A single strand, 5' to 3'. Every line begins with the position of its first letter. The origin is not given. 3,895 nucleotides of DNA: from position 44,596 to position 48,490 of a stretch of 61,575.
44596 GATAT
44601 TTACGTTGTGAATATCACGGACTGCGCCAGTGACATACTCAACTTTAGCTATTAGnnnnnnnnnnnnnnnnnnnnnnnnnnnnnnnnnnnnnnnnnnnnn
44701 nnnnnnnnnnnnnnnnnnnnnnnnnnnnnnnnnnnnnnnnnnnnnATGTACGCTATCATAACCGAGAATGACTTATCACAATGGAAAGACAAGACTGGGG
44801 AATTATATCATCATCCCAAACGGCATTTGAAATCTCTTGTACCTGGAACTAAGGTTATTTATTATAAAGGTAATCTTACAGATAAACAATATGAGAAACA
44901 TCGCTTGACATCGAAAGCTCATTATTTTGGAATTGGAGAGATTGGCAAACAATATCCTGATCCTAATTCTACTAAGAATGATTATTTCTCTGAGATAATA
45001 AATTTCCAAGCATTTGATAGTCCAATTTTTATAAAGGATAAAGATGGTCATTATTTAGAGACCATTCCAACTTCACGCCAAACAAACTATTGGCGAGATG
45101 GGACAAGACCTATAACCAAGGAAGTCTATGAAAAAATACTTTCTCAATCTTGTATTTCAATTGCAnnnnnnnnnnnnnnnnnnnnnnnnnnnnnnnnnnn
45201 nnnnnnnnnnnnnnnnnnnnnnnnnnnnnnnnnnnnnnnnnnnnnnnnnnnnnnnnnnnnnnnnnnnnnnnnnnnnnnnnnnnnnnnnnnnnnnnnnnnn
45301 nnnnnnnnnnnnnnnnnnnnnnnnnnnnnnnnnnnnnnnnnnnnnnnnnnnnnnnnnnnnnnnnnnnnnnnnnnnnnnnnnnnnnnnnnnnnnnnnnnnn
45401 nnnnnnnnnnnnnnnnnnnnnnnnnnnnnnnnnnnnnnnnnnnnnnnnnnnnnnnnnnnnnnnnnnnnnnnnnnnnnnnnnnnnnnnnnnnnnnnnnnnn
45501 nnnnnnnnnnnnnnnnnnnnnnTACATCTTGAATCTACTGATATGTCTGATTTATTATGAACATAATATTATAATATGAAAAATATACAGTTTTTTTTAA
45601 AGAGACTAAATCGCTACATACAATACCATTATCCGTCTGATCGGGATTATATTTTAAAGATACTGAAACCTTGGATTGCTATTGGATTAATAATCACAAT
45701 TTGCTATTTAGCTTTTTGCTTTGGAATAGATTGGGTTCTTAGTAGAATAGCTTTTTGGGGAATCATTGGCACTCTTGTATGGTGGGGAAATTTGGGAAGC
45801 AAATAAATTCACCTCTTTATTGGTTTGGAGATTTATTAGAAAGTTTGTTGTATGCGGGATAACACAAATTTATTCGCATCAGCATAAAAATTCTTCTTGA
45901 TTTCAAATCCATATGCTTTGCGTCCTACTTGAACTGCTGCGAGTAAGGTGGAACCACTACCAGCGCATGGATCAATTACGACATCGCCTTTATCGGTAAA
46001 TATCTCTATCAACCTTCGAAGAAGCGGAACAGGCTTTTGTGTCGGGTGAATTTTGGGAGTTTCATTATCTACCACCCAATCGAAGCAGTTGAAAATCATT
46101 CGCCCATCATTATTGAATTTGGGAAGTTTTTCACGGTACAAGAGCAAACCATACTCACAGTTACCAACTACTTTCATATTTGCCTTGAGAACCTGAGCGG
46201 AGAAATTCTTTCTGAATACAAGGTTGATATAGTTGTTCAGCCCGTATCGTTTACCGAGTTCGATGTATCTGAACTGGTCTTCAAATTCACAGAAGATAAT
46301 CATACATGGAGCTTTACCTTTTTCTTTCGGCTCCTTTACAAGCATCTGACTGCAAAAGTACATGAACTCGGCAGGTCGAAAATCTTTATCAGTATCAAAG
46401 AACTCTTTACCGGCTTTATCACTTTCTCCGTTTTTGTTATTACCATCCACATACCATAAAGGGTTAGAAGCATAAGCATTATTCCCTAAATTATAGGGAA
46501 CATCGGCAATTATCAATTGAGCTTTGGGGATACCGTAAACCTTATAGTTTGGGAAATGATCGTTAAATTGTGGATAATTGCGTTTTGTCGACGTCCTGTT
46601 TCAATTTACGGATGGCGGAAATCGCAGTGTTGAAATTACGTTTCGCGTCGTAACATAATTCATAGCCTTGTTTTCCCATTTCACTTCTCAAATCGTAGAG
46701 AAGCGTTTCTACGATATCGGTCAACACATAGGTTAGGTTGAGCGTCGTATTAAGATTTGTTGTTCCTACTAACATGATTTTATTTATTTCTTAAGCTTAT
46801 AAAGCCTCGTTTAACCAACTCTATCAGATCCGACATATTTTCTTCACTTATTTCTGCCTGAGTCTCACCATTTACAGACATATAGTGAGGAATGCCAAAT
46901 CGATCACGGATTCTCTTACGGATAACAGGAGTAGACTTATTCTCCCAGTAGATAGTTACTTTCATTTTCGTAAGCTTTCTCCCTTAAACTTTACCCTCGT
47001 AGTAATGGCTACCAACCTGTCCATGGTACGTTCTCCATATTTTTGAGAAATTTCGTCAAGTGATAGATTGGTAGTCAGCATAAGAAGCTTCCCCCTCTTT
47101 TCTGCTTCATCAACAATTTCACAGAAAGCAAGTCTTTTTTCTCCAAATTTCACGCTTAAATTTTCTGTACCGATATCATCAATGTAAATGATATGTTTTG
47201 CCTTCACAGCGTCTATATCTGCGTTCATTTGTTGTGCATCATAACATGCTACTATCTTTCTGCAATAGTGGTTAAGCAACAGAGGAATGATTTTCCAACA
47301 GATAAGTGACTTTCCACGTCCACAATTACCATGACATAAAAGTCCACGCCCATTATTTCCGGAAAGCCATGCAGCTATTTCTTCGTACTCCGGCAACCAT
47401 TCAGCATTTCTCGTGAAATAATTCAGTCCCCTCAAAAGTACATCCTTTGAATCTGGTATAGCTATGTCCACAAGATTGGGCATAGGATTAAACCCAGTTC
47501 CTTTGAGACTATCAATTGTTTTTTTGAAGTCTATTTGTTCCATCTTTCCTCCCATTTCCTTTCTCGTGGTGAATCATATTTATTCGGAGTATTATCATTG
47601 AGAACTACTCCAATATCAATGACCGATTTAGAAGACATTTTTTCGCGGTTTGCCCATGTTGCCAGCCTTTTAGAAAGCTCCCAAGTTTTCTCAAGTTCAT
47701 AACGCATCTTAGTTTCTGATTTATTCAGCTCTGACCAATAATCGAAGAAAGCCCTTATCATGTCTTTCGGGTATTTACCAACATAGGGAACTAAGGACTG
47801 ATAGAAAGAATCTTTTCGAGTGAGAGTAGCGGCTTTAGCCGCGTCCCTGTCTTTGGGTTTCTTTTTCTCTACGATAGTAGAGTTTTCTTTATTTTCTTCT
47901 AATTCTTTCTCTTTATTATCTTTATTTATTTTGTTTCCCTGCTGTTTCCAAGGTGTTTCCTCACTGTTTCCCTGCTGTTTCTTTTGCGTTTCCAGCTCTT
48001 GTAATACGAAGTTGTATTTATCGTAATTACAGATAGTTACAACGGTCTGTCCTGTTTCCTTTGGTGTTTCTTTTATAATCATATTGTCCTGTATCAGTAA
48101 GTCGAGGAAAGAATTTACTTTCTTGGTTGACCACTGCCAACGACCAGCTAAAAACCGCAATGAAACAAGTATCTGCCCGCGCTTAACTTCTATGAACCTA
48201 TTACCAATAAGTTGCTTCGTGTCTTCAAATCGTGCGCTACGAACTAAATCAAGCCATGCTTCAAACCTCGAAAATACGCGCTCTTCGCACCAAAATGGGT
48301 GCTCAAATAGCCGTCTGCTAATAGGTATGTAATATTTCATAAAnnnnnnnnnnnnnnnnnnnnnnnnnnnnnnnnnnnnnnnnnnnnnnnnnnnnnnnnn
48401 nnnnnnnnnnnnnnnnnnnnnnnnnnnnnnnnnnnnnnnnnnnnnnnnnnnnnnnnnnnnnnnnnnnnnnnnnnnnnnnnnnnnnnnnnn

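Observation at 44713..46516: HNH nuclease with an N-terminal reader-like domain, convergent with a beta-class DNA methyltransferase (R-M-like or type IV pair)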

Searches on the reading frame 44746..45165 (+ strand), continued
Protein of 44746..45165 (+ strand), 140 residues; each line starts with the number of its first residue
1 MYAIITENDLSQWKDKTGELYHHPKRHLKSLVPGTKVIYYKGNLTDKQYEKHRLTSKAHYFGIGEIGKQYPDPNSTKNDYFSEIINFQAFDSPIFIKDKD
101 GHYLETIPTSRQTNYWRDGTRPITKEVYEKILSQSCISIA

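Call 59: search_protein_representatives(alignment_id=A7)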
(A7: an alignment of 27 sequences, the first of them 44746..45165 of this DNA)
Query: 27 sequences, 139 profile positions. Proteins with E-value up to 0.001 (for the whole library): 726; up to 1e-10: 362; up to 1e-30: 76. The best 150 are listed.
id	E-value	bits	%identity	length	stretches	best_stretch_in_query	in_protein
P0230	1.6e-57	209.7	-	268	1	2-138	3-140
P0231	2.5e-57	209.1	-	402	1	1-133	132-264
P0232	3.0e-55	202.4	-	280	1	1-137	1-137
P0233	4.5e-55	201.8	-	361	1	2-134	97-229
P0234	5.6e-55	201.5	-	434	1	2-134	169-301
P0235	7.0e-55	201.1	-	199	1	1-136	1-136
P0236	9.0e-55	200.8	-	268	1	4-137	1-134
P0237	2.9e-53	195.9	-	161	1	1-136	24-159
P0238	6.4e-53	194.8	-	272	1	4-136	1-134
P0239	9.7e-53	194.2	-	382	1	2-135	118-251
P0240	1.1e-52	194.1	-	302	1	1-137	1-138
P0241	1.3e-52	193.8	-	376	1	1-134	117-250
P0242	2.2e-52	193.1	-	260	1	1-134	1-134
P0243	2.5e-52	192.9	-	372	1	2-138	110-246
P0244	2.9e-52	192.7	-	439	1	2-134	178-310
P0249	1.1e-51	190.8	-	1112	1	2-138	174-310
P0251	2.5e-51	189.6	-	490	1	1-137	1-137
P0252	2.7e-51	189.5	-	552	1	1-135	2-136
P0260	2.8e-49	183.0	-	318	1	1-137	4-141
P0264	8.2e-49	181.5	-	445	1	2-135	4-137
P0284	3.6e-42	160.0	-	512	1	1-134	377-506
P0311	1.7e-29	118.9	-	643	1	1-137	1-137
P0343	1.5e-23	99.6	-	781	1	1-133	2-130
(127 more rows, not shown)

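Call 60: search_protein_families(library=pfam, proteins=[P0231, P0234, P0249, P0251, P0252, P0260, P0264, P0284, P0311, P0343], max_evalue=0.001)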
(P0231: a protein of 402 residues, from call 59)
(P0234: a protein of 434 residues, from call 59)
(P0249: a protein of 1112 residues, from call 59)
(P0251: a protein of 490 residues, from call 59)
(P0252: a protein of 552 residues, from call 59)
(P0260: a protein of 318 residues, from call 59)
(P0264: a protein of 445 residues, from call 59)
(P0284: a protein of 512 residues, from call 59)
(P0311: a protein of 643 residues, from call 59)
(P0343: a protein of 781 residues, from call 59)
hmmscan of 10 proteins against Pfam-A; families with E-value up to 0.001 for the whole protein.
P0231 (402 aa): 1 family
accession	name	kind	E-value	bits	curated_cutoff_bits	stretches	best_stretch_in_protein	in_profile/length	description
PF01844.29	HNH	-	6.3e-06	26.7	21.4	1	323-378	1-46/47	HNH endonuclease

P0234 (434 aa): 1 family
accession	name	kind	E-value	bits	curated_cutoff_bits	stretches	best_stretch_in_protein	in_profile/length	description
PF01844.29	HNH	-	1.4e-05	25.6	21.4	1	359-414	1-46/47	HNH endonuclease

P0249 (1112 aa): 2 families
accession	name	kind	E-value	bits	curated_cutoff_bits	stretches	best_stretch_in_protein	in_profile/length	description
PF04545.22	Sigma70_r4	-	7.7e-13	48.2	24.1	1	591-640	4-50/50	Sigma-70, region 4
PF03118.21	RNA_pol_A_CTD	-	0.00051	20.1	23.8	0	444-500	18-64/67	Bacterial RNA polymerase, alpha chain C terminal domain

P0251 (490 aa): 0 families

P0252 (552 aa): 1 family
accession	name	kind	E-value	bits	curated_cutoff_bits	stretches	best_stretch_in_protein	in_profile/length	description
PF13020.12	NOV_C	-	2.9e-15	56.6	22.1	1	434-526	1-91/91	Protein NO VEIN, C-terminal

P0260 (318 aa): 1 family
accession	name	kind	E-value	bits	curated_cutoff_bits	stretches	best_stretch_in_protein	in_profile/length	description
PF13020.12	NOV_C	-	4.2e-14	52.8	22.1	1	199-291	1-89/91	Protein NO VEIN, C-terminal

P0264 (445 aa): 3 families
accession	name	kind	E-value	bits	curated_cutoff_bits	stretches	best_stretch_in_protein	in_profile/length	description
PF01878.24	EVE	-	7.9e-11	42.6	23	1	144-293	1-144/145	EVE domain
PF01844.29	HNH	-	1.3e-05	25.6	21.4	1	365-410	11-45/47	HNH endonuclease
PF13391.12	HNH_2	-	0.00015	22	21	1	355-408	1-57/66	HNH endonuclease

P0284 (512 aa): 3 families
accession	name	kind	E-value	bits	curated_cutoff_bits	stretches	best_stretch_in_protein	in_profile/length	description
PF00271.37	Helicase_C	-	1.8e-16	60.8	23.5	1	110-213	6-109/110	Helicase conserved C-terminal domain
PF04851.21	ResIII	-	3.5e-07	30.7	22.5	1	1-32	131-163/164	Type III restriction enzyme, res subunit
PF13307.12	Helicase_C_2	-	0.00075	20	25.3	0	132-187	22-82/170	Helicase C-terminal domain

P0311 (643 aa): 4 families
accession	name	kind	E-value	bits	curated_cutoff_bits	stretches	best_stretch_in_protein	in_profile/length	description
PF07728.20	AAA_5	-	3.4e-16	59.9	22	2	423-552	23-139/139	AAA domain (dynein-related subfamily)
PF20720.3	nSTAND3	-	9.4e-07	29.1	27.2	1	158-216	9-67/155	Novel STAND NTPase 3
PF00004.35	AAA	-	1.4e-06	29.2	21.2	0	169-196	1-28/131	ATPase family associated with various cellular activities (AAA)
PF05496.18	RuvB_N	-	0.00011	22.4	27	0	167-190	34-57/159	Holliday junction DNA helicase RuvB P-loop domain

P0343 (781 aa): 1 family
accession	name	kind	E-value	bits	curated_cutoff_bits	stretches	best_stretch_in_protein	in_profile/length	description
PF03118.21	RNA_pol_A_CTD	-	1.6e-05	25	23.8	0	254-271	45-62/67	Bacterial RNA polymerase, alpha chain C terminal domain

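Call 63: search_protein_families(library=pfam, alignment_id=A8, max_evalue=0.001)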
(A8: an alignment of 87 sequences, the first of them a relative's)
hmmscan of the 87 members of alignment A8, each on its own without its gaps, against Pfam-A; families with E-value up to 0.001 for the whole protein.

A. member 1, P0230 (268 aa): 1 family
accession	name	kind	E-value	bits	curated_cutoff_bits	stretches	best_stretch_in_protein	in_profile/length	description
PF01844.29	HNH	-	9.1e-05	23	21.4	1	193-247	1-46/47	HNH endonuclease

B. families by the number of members that match (of 87 scanned): 16 families
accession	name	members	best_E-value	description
PF13020.12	NOV_C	41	4e-20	Protein NO VEIN, C-terminal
PF01844.29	HNH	28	1.7e-13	HNH endonuclease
PF01878.24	EVE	3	7.9e-11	EVE domain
PF13391.12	HNH_2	3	4.4e-08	HNH endonuclease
PF03118.21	RNA_pol_A_CTD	2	1.6e-05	Bacterial RNA polymerase, alpha chain C terminal domain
PF04471.18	Mrr_cat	1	4.7e-20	Restriction endonuclease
PF00271.37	Helicase_C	1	1.8e-16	Helicase conserved C-terminal domain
PF07728.20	AAA_5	1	3.4e-16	AAA domain (dynein-related subfamily)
PF04545.22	Sigma70_r4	1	7.7e-13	Sigma-70, region 4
PF04851.21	ResIII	1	3.5e-07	Type III restriction enzyme, res subunit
PF22722.2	NA-iREase1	1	7.8e-07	NACHT-associated inactive Restriction Endonuclease 1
PF20720.3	nSTAND3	1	9.4e-07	Novel STAND NTPase 3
PF00004.35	AAA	1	1.4e-06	ATPase family associated with various cellular activities (AAA)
PF05496.18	RuvB_N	1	0.00011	Holliday junction DNA helicase RuvB P-loop domain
PF14279.12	HNH_5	1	0.00015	HNH endonuclease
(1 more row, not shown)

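Call 64: search_solved_structures(query=P0264, max_evalue=1, show_alignments=3)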
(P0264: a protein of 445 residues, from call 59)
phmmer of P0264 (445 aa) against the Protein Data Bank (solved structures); distinct sequences matched with E-value up to 1: 2.
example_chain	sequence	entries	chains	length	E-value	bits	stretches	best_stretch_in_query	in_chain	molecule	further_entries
6ghc_A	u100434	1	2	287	2.1e-07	33.3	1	356-413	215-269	5-methylcytosine-specific restriction enzyme A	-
6ghs_A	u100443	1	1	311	0.00058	21.9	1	320-416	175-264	TagI restriction endonuclease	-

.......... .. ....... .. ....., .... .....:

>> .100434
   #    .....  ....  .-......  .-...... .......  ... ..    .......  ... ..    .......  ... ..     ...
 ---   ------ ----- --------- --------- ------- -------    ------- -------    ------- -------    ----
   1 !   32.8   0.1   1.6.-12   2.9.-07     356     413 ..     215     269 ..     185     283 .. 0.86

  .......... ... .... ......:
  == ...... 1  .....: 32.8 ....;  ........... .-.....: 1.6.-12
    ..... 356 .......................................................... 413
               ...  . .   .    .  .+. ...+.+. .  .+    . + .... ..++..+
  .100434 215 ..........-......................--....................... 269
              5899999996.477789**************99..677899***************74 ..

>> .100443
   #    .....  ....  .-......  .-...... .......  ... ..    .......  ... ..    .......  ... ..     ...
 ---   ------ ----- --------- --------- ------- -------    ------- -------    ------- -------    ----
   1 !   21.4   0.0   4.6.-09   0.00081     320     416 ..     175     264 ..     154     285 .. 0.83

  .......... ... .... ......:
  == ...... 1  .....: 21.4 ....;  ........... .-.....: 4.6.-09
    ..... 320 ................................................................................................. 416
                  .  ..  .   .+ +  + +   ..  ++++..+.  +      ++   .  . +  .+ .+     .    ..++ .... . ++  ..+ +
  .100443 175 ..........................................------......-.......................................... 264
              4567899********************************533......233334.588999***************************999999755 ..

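Call 70: fold_search(model_id=the predicted structure, library=viral)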
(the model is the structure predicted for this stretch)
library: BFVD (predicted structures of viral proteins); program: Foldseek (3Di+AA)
matches with E <= 10: 1043; with E <= 0.001: 2
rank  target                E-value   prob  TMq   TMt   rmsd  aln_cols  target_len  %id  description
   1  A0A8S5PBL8            4.7e-04  1.00  0.47  0.24   6.4       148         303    9  ASCH domain-containing protein [Myoviridae sp. ctsGI2]
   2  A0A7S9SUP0            7.3e-04  1.00  0.48  0.45   6.6       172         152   10  Uncharacterized protein [Virus NIOZ-UU159]
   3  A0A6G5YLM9            2.9e-03  0.98  0.40  0.45   6.1       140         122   14  (no name in the UniProt tables at hand)
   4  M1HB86                3.5e-03  0.99  0.44  0.38   6.7       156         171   12  (no name in the UniProt tables at hand)
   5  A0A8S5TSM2            6.1e-03  0.96  0.42  0.21   9.5       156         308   12  (P)ppGpp synthetase, RelA/SpoT family [Podoviridae sp. ctARy1]
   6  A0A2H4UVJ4            1.1e-02  0.99  0.44  0.21   5.0       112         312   17  EVE domain-containing protein [Bodo saltans virus]
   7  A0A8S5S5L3            1.3e-02  0.80  0.33  0.07   9.8       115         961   15  Tail collar fiber protein [Podoviridae sp. ctsUe5]
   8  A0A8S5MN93            2.2e-02  0.92  0.29  0.51   5.6        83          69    8  Uncharacterized protein [Siphoviridae sp. ctxc31]
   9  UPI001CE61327         2.2e-02  0.80  0.38  0.43   6.7       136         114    9  (no name look-up for this kind of identifier)
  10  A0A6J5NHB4            2.3e-02  0.97  0.47  0.45   7.1       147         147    7  ASCH domain containing protein [uncultured Caudovirales phage]
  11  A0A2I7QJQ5            2.8e-02  0.69  0.33  0.34  11.9       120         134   12  (no name in the UniProt tables at hand)
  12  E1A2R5                5.2e-02  0.63  0.39  0.41   6.6       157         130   10  Uncharacterized protein [Aeromonas phage phiAS5]
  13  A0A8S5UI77            6.2e-02  0.91  0.39  0.48   4.7        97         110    6  Activating signal cointegrator [Myoviridae sp. ctu2j3]
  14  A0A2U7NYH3            6.6e-02  0.84  0.45  0.38   5.4       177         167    7  ASCH domain-containing protein [Hot spring virus BHS1]
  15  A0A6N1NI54            6.6e-02  0.02  0.11  0.07  17.4       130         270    8  Putative ORFan [Tupanvirus deep ocean]
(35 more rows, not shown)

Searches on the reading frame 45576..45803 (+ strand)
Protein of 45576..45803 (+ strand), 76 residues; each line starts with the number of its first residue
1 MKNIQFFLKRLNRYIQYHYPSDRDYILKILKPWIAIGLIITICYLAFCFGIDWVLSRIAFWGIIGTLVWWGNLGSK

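Call 3: search_protein_families(library=pfam, proteins=[window:45576-45803:+], max_evalue=0.1)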
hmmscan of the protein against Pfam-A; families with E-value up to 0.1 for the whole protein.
window:45576-45803:+ (76 aa): 0 families

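Call 4: search_protein_families(library=padloc, proteins=[window:45576-45803:+], max_evalue=0.1)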
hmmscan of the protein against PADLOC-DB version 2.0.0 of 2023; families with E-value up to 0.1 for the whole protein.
window:45576-45803:+ (76 aa): 0 families

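Call 5: search_protein_families(library=phrogs, proteins=[window:45576-45803:+], max_evalue=0.01)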
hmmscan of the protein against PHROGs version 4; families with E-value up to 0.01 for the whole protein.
window:45576-45803:+ (76 aa): 0 families

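Call 7: search_protein_families(library=ncbifam, proteins=[window:45576-45803:+], max_evalue=0.1)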
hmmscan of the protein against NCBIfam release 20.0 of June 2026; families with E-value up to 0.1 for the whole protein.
window:45576-45803:+ (76 aa): 1 family
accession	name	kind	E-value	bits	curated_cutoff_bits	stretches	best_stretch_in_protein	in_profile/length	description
TIGR00964.1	secE_bact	equivalog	0.085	12.8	27.55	0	38-61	31-54/57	preprotein translocase subunit SecE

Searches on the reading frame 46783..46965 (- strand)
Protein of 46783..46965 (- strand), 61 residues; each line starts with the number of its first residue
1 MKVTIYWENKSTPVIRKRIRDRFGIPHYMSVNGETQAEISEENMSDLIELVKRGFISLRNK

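Call 41: search_protein_families(library=phrogs, proteins=[window:46783-46965:-], max_evalue=0.001)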
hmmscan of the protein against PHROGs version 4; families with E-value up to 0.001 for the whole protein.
window:46783-46965:- (61 aa): 2 families
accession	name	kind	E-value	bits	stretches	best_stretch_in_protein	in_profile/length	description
phrog_19578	-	unknown function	5.3e-24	84.8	1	1-61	1-60/62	-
phrog_29547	-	unknown function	1.6e-16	61.7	1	1-61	151-210/212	-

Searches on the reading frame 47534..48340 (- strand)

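Call 41: search_protein_families(library=phrogs, proteins=[window:47534-48340:-], max_evalue=0.001)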
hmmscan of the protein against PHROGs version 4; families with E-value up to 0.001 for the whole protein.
window:47534-48340:- (269 aa): 6 families
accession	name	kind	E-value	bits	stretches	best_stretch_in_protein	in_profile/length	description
phrog_2514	-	DNA, RNA and nucleotide metabolism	2.1e-23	84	1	2-169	3-166/270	DnaD-like helicase loader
phrog_19415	-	unknown function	3.7e-20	73.8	1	115-235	96-204/224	-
phrog_35955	-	unknown function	1.8e-17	64.7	1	6-142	6-139/285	-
phrog_186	-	DNA, RNA and nucleotide metabolism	3.8e-16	60.6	1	1-205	19-215/308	DnaD-like helicase loader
phrog_27581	-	unknown function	3e-09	38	1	4-155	28-182/216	-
phrog_17768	-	DNA, RNA and nucleotide metabolism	3.6e-05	24.1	1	51-148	42-134/353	replication initiation protein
